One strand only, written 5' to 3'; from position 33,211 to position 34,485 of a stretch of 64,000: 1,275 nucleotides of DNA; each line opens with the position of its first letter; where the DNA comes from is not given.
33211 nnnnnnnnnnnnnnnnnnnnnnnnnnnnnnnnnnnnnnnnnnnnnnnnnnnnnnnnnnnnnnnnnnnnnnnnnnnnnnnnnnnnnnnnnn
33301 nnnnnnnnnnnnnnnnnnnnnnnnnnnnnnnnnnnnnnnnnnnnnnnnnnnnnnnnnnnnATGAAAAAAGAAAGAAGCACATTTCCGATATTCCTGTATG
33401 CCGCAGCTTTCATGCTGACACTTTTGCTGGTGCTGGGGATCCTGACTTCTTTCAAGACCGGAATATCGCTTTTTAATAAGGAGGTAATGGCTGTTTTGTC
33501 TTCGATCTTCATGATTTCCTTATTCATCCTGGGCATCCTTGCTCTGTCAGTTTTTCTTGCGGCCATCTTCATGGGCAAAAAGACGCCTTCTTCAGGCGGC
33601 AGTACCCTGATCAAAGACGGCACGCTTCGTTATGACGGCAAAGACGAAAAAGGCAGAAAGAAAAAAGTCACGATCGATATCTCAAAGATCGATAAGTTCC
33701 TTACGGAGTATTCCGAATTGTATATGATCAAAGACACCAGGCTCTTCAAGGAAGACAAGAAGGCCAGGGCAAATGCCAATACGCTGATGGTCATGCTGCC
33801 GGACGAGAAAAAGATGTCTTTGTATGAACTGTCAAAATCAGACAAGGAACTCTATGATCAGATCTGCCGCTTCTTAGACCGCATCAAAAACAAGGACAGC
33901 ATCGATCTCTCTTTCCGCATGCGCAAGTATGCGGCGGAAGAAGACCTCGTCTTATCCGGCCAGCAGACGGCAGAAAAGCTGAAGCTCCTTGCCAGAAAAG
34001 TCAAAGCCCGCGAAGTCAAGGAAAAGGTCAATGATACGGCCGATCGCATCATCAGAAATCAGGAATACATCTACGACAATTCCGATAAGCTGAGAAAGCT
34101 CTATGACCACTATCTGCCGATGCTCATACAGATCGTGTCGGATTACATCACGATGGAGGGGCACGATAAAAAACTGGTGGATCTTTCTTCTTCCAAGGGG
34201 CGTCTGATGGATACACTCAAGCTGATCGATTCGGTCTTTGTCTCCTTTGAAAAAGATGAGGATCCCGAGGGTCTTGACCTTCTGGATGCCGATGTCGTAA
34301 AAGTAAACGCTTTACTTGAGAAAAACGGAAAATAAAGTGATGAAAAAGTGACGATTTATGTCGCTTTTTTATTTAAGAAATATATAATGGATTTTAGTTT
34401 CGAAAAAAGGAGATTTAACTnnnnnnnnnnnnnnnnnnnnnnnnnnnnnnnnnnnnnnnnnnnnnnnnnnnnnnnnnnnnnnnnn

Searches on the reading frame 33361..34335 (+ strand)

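Call 25: search_protein_families(library=pfam, proteins=[window:33361-34335:+], max_evalue=0.001)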
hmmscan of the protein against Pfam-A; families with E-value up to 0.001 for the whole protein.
window:33361-34335:+ (324 aa): 0 families

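Call 79: search_protein_families(library=pfam, proteins=[window:33361-34335:+], max_evalue=10)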
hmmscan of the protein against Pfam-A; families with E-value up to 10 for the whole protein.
window:33361-34335:+ (324 aa): 1 family
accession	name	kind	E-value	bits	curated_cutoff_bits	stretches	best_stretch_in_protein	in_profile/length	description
PF16469.10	NPA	-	0.057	14.5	27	1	138-234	7-107/123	Nematode polyprotein allergen ABA-1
